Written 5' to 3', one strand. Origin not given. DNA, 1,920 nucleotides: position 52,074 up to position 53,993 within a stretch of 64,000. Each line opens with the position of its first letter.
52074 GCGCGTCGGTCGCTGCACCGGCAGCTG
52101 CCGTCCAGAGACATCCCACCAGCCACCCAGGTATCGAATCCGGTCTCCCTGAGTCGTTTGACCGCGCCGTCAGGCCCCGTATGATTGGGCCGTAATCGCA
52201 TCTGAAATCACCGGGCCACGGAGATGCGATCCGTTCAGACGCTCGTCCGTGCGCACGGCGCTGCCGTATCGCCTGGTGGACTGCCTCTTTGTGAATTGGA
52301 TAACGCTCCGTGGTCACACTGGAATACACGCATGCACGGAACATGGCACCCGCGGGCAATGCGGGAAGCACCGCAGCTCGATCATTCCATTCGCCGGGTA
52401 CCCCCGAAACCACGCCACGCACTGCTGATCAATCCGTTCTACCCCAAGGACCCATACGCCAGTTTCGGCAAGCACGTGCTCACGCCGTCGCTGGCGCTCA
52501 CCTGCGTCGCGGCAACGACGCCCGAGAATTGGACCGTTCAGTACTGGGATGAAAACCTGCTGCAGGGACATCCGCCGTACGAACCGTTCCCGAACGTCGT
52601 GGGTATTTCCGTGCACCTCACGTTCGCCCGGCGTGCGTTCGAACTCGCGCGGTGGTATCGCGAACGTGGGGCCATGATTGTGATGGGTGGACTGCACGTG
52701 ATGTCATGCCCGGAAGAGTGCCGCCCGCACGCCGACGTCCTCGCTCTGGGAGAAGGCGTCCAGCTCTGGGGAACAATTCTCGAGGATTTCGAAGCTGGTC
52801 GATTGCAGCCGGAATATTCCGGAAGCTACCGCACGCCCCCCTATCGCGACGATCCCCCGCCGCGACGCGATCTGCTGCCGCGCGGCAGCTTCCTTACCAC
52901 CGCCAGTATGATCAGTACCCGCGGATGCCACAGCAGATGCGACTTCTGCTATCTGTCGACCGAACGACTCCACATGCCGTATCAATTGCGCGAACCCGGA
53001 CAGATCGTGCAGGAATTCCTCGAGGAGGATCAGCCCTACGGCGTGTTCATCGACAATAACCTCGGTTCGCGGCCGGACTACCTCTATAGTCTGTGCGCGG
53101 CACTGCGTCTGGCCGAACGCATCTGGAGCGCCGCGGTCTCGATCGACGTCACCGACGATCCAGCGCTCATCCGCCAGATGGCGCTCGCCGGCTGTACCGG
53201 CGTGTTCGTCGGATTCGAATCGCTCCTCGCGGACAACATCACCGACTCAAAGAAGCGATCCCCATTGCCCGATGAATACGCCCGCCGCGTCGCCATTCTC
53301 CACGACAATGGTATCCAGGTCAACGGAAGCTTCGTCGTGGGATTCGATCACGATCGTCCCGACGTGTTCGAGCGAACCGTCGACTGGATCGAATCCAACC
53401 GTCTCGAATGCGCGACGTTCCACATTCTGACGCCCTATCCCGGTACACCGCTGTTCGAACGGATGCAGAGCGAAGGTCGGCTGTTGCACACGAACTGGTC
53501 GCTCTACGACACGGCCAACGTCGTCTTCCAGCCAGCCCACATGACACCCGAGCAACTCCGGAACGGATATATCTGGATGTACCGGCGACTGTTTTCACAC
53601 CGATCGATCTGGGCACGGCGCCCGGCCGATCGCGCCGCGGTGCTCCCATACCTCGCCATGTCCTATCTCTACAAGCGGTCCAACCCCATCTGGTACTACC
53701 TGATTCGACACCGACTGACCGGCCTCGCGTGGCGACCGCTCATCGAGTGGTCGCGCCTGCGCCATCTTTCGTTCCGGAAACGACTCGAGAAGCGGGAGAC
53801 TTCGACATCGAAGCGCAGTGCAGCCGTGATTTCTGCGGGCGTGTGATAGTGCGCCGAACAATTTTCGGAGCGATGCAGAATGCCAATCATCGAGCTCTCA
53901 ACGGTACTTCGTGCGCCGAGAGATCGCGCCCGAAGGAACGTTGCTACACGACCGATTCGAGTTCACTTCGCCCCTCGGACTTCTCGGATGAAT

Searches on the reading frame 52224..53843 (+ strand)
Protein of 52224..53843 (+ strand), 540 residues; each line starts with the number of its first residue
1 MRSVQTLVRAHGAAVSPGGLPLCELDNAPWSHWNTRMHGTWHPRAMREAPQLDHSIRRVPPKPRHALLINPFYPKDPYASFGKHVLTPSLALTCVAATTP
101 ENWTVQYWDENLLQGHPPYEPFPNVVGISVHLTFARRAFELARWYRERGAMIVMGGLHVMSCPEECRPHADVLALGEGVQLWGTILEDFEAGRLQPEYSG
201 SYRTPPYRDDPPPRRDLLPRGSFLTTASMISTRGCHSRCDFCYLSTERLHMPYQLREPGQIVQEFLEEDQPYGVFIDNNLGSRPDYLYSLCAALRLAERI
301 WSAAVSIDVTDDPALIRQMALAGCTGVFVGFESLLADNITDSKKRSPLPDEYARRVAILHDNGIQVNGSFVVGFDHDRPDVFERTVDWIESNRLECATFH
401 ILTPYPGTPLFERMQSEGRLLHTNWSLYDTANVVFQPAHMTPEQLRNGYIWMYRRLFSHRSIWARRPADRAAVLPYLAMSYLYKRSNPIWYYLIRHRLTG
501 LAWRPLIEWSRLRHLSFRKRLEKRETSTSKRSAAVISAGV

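Call 32: search_protein_families(library=pfam, proteins=[window:52224-53843:+], max_evalue=0.001)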
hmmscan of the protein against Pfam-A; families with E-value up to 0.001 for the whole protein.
window:52224-53843:+ (540 aa): 3 families
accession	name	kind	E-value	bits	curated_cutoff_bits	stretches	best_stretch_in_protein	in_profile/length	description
PF04055.27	Radical_SAM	-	2.2e-12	47.9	29.5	1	229-389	1-166/166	Radical SAM superfamily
PF13282.11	DUF4070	-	5.4e-06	26.9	22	1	408-465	1-57/144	Domain of unknown function (DUF4070)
PF02310.24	B12-binding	-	0.00046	20.5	32.1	0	123-178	52-113/121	B12 binding domain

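Call 78: list_cluster_members(proteins=[window:52224-53843:+, window:54864-56993:+, window:59650-61698:+, window:61694-63436:+, window:43060-45336:-, window:45581-46492:-, window:36906-41813:-, window:33901-36906:-, window:24440-25450:-, window:18603-19136:-])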
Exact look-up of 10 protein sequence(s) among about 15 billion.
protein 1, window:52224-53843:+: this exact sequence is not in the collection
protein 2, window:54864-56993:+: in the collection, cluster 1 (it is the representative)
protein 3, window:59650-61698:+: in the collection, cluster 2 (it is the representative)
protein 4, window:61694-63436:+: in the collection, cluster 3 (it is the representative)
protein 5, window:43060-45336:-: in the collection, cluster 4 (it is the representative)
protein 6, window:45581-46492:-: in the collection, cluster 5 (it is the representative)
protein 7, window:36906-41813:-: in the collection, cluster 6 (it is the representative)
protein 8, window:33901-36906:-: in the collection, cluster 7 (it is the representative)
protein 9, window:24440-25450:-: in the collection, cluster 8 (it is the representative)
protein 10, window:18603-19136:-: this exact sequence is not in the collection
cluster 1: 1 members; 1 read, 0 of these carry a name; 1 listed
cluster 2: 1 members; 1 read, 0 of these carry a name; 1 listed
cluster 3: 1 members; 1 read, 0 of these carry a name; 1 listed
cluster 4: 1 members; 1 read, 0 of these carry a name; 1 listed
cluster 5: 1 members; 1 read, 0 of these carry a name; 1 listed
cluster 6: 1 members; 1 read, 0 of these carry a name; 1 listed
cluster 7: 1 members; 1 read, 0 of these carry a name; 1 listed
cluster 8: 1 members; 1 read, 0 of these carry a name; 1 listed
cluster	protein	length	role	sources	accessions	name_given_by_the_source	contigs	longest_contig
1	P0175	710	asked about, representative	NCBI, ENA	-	-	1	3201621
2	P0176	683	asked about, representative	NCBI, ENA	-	-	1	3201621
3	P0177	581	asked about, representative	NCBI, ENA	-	-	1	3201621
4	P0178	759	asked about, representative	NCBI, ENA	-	-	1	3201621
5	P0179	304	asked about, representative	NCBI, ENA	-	-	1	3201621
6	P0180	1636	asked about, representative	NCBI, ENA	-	-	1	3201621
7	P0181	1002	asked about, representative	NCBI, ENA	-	-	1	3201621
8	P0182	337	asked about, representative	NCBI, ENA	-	-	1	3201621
